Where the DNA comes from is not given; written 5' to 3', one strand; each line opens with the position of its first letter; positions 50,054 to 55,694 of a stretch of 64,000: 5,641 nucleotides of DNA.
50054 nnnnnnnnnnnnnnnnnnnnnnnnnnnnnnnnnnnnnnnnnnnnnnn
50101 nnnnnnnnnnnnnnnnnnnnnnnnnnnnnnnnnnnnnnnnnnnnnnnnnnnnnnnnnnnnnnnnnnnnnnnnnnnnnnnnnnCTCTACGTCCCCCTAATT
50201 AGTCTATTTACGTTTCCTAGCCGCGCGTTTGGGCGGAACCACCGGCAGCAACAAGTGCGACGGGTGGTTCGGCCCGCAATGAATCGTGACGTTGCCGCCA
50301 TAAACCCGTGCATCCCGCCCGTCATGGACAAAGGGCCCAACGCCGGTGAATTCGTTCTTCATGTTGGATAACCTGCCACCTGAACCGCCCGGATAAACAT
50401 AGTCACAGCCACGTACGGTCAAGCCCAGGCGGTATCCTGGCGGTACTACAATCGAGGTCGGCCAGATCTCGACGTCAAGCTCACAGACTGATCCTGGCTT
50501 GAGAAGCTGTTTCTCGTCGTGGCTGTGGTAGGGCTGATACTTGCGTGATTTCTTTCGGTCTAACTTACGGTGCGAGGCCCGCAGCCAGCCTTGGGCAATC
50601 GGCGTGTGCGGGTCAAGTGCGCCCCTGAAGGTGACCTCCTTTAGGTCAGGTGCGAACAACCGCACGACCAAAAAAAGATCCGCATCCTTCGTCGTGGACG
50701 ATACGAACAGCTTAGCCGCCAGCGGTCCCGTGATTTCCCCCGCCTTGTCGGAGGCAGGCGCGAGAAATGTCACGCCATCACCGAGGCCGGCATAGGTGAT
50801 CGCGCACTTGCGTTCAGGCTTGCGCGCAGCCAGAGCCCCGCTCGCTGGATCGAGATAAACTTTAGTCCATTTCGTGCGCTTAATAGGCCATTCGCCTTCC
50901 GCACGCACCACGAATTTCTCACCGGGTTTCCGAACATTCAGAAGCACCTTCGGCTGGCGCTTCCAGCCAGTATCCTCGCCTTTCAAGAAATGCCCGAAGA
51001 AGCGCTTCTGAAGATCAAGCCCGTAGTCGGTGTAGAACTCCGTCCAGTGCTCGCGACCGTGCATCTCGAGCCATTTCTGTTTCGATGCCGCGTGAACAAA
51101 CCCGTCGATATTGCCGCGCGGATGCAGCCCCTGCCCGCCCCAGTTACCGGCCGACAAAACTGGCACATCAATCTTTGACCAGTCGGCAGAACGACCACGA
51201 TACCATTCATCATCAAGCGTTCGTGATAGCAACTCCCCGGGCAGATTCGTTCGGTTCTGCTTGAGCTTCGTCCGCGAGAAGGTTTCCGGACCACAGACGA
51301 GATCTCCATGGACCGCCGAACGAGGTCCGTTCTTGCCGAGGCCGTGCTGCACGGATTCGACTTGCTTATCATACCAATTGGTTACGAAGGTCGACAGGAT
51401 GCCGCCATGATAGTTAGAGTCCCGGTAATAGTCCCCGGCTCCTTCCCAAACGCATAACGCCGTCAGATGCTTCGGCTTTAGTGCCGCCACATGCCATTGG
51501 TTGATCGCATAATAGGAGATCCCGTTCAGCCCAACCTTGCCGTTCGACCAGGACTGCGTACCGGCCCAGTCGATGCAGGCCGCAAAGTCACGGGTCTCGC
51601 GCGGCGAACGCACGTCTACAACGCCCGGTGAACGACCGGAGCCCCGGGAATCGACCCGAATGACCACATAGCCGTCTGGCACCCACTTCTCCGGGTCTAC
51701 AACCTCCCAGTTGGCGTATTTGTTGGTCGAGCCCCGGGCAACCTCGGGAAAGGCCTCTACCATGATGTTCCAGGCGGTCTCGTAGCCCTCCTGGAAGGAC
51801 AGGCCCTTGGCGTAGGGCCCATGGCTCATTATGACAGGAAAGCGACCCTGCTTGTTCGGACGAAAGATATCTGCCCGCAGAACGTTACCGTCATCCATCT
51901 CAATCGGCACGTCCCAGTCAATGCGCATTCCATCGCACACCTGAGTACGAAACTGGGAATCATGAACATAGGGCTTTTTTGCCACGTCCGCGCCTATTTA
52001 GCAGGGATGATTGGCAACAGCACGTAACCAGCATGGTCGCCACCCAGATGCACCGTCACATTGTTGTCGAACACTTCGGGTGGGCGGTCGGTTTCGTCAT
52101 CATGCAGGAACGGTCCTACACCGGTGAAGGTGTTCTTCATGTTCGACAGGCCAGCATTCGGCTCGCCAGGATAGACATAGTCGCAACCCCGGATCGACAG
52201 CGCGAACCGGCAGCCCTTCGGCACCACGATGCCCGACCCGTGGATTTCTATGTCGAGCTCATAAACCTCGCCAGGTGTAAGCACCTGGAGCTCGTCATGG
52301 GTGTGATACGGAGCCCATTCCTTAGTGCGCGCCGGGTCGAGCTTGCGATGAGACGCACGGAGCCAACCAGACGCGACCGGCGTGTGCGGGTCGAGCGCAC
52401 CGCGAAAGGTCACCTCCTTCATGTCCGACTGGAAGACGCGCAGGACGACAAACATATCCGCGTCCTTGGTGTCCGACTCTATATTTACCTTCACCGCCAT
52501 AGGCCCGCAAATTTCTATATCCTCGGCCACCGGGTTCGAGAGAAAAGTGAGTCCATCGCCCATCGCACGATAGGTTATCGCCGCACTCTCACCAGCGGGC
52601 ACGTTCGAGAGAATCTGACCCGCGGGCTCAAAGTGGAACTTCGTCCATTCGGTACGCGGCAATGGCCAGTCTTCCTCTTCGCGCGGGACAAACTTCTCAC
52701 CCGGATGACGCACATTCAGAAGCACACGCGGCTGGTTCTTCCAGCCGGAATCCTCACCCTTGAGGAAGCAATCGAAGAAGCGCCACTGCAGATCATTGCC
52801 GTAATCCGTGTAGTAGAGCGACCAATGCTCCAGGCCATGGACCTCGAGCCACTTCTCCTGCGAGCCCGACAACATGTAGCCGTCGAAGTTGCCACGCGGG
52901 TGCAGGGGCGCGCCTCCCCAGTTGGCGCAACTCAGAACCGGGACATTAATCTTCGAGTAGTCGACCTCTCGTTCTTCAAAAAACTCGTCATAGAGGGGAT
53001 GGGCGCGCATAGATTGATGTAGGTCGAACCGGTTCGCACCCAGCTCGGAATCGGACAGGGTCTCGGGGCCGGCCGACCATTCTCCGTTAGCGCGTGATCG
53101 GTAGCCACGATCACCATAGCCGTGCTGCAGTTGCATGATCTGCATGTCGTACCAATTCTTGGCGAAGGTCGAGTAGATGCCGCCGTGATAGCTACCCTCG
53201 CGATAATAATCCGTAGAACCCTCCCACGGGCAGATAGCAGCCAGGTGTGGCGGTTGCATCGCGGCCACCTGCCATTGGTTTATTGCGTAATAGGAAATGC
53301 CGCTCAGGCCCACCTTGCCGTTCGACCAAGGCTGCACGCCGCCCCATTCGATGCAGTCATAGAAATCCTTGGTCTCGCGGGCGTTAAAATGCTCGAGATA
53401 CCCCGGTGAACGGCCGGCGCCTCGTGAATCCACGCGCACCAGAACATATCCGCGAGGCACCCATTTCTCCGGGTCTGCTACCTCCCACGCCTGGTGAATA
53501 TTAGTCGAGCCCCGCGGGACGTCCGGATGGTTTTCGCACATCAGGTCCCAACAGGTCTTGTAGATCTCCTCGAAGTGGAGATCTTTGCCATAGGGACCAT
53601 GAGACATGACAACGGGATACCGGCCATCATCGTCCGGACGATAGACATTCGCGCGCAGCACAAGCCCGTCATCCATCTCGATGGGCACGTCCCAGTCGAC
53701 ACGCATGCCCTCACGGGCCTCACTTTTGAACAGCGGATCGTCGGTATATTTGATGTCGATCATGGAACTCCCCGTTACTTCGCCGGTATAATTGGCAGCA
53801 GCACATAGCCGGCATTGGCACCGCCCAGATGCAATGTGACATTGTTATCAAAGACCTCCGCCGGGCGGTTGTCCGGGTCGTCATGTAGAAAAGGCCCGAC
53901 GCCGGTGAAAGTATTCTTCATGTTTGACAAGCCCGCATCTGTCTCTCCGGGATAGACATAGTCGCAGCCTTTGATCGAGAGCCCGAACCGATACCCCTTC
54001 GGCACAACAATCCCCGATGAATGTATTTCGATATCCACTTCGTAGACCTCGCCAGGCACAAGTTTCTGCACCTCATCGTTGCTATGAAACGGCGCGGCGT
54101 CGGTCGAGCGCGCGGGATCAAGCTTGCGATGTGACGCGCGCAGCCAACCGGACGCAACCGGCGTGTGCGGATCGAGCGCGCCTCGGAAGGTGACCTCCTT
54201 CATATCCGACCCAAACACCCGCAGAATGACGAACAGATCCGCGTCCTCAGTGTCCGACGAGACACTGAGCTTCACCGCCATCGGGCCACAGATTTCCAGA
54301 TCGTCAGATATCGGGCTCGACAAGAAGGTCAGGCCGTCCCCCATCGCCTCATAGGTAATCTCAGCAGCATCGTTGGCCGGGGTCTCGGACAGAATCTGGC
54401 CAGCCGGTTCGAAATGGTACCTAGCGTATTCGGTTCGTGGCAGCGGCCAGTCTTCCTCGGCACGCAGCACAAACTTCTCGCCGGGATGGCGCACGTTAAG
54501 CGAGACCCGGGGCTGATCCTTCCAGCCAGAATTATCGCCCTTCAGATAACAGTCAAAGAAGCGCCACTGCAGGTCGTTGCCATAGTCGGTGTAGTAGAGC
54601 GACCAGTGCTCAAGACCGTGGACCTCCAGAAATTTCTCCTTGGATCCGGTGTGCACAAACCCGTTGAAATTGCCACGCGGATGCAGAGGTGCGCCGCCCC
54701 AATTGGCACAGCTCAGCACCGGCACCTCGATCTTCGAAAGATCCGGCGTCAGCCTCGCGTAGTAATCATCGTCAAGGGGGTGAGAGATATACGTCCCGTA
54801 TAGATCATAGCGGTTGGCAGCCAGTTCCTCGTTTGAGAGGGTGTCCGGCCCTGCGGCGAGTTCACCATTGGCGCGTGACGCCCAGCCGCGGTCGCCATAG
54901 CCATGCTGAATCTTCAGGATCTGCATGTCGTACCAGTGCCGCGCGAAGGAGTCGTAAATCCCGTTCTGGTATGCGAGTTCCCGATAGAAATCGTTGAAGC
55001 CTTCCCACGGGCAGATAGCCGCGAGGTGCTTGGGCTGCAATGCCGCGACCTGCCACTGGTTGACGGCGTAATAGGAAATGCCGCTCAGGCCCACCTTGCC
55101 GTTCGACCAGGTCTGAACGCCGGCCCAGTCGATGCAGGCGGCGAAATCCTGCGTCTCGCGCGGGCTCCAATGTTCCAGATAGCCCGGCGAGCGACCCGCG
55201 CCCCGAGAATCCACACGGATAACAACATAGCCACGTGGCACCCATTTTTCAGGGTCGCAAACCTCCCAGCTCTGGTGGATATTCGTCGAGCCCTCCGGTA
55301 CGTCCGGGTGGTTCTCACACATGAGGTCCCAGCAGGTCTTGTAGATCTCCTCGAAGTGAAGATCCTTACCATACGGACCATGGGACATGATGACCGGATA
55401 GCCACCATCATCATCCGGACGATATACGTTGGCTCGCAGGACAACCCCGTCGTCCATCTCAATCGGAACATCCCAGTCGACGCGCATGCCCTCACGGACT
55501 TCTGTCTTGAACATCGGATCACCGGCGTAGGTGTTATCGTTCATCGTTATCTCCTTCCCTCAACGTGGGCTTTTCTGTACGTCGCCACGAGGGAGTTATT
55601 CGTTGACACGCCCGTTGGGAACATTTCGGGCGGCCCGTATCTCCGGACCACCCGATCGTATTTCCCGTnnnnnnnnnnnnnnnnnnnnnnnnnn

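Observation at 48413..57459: Five-gene tandem operonic array of cytoplasmic CocE/NonD (S15) serine hydrolase paralogues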

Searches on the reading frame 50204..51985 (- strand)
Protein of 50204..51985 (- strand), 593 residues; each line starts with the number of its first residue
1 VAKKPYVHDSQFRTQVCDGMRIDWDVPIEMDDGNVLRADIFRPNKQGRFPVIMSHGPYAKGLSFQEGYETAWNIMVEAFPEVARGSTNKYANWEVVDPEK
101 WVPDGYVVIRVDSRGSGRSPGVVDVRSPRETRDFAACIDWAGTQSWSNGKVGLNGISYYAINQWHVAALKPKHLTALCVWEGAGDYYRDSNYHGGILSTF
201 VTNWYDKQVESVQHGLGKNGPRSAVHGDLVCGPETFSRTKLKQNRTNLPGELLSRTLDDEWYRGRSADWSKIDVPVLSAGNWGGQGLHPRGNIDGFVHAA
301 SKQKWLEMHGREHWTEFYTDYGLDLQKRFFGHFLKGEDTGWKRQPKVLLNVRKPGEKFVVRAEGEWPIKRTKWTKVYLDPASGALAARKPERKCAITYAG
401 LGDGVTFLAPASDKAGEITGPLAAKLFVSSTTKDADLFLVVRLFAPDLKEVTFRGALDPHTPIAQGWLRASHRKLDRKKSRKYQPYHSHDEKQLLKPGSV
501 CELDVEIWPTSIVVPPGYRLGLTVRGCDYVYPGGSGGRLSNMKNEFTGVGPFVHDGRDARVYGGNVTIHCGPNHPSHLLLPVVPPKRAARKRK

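Call 4: search_protein_families(library=pfam, proteins=[window:50204-51985:-])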
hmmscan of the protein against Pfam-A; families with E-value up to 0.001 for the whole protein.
window:50204-51985:- (593 aa): 2 families
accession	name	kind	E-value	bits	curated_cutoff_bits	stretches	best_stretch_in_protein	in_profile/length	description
PF02129.25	Peptidase_S15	-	5.1e-42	144.8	23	1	32-313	1-260/262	X-Pro dipeptidyl-peptidase (S15 family)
PF08530.16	PepX_C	-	8e-31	108.1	22.5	1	340-578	2-216/217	X-Pro dipeptidyl-peptidase C-terminal non-catalytic domain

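Call 5: search_protein_families(library=ncbifam, proteins=[window:50204-51985:-])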
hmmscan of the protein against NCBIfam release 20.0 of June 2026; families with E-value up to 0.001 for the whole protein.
window:50204-51985:- (593 aa): 4 families
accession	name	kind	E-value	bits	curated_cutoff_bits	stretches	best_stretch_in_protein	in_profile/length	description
TIGR00976.1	CocE_NonD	subfamily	9.7e-70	236.1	66.3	2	29-389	2-364/550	CocE/NonD family hydrolase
NF003780.0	PRK05371.1-1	subfamily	9.1e-21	73.9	642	1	34-159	71-207/594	Xaa-Pro dipeptidyl-peptidase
NF003782.0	PRK05371.1-3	subfamily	3.8e-06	25.6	711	1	100-194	197-304/648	Xaa-Pro dipeptidyl-peptidase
NF003781.0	PRK05371.1-2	equivalog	0.00022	19.7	881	0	34-77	204-250/805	Xaa-Pro dipeptidyl-peptidase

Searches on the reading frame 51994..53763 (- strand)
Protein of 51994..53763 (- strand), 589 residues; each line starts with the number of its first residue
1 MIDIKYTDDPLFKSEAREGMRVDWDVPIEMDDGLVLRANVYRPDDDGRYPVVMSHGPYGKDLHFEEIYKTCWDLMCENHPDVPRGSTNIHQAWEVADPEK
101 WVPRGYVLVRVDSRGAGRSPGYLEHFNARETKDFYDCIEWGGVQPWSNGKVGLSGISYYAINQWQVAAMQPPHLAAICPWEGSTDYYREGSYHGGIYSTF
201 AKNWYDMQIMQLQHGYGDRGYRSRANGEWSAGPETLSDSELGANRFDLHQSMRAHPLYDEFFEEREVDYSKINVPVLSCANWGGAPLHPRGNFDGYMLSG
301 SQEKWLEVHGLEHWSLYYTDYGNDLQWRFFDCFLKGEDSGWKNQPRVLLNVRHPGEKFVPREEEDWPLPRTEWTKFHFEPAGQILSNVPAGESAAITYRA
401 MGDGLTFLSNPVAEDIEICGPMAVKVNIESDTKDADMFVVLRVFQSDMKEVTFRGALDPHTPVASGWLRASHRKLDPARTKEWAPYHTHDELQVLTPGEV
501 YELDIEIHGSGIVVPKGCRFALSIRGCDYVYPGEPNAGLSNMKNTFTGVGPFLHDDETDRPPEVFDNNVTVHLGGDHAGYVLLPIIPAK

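Call 4: search_protein_families(library=pfam, proteins=[window:51994-53763:-])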
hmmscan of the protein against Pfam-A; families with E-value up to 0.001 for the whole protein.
window:51994-53763:- (589 aa): 2 families
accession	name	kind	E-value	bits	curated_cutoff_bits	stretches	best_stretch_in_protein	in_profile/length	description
PF02129.25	Peptidase_S15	-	4.7e-44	151.5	23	1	32-309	1-256/262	X-Pro dipeptidyl-peptidase (S15 family)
PF08530.16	PepX_C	-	3.7e-29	102.6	22.5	1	340-540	2-192/217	X-Pro dipeptidyl-peptidase C-terminal non-catalytic domain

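Call 5: search_protein_families(library=ncbifam, proteins=[window:51994-53763:-])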
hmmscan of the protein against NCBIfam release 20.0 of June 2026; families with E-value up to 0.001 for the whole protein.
window:51994-53763:- (589 aa): 3 families
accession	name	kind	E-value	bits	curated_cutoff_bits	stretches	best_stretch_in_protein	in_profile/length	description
TIGR00976.1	CocE_NonD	subfamily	7.1e-68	230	66.3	2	29-379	2-345/550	CocE/NonD family hydrolase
NF003780.0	PRK05371.1-1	subfamily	1.7e-17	63.1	642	2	36-189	73-237/594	Xaa-Pro dipeptidyl-peptidase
NF003782.0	PRK05371.1-3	subfamily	7.5e-06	24.6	711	1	101-190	198-300/648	Xaa-Pro dipeptidyl-peptidase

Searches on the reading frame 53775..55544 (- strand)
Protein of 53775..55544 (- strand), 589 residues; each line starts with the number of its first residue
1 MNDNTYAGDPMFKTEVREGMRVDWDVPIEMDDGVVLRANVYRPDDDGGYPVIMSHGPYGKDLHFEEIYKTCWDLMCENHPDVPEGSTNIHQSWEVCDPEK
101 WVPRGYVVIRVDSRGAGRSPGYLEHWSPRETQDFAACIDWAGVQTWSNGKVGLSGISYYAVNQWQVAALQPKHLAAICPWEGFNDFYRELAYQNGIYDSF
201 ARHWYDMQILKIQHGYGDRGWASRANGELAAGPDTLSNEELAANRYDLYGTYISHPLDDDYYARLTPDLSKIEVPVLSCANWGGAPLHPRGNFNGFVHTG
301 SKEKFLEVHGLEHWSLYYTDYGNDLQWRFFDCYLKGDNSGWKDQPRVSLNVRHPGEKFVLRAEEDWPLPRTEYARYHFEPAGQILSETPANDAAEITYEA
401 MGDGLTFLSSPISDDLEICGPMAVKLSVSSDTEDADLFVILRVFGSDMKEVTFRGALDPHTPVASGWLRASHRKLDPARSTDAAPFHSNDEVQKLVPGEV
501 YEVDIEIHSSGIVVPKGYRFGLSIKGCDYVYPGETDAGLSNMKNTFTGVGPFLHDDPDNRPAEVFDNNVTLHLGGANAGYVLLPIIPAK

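Call 4: search_protein_families(library=pfam, proteins=[window:53775-55544:-])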
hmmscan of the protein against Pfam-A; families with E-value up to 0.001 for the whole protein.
window:53775-55544:- (589 aa): 2 families
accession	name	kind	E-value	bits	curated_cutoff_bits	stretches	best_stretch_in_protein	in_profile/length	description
PF02129.25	Peptidase_S15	-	5.7e-42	144.6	23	1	32-302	1-250/262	X-Pro dipeptidyl-peptidase (S15 family)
PF08530.16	PepX_C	-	9e-33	114.4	22.5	1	340-531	2-183/217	X-Pro dipeptidyl-peptidase C-terminal non-catalytic domain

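Call 5: search_protein_families(library=ncbifam, proteins=[window:53775-55544:-])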
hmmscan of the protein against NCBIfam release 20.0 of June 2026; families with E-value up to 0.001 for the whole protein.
window:53775-55544:- (589 aa): 3 families
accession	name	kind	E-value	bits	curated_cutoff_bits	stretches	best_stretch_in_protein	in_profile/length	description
TIGR00976.1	CocE_NonD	subfamily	3.9e-69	234.1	66.3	2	29-380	2-346/550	CocE/NonD family hydrolase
NF003780.0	PRK05371.1-1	subfamily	3.6e-21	75.2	642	2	16-188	52-236/594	Xaa-Pro dipeptidyl-peptidase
NF003782.0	PRK05371.1-3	subfamily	4.4e-08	32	711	1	100-191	197-301/648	Xaa-Pro dipeptidyl-peptidase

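Call 62: find_related_loci(query=A4, collection=metagenome_contigs, flank=6000)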
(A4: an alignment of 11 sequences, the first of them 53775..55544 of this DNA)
Query A4 (589 aa) in metagenome_contigs; peptide patterns used: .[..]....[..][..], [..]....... (x = any residue, [..] = any of these).
600 stretches matched a pattern (row limit reached: there are more); 491 encode a relative of the query (tblastn E <= 1e-3); the best 80 are kept; 78 distinct loci.
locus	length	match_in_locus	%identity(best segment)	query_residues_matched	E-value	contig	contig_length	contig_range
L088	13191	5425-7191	89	1-589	0e+0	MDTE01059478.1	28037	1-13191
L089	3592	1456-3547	86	1-589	0e+0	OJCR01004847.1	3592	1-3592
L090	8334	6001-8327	83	1-589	0e+0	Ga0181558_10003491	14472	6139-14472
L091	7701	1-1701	86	23-589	0e+0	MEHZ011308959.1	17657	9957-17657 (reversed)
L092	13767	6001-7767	80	1-589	0e+0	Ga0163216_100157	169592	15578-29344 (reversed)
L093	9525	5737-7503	80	1-589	0e+0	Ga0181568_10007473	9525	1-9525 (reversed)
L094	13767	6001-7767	80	1-589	0e+0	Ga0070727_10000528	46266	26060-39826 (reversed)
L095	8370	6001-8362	79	1-589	0e+0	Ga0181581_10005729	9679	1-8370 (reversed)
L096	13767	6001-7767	79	1-589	0e+0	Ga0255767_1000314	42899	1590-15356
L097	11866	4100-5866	80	1-589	0e+0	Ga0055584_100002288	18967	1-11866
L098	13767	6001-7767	79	1-589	0e+0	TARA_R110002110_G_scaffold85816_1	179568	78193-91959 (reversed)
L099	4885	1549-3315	78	1-589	0e+0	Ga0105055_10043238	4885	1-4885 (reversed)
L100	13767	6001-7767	86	1-589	0e+0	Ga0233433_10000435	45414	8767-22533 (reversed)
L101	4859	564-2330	76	1-589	0e+0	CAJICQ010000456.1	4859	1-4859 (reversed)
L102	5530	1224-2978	77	5-589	0e+0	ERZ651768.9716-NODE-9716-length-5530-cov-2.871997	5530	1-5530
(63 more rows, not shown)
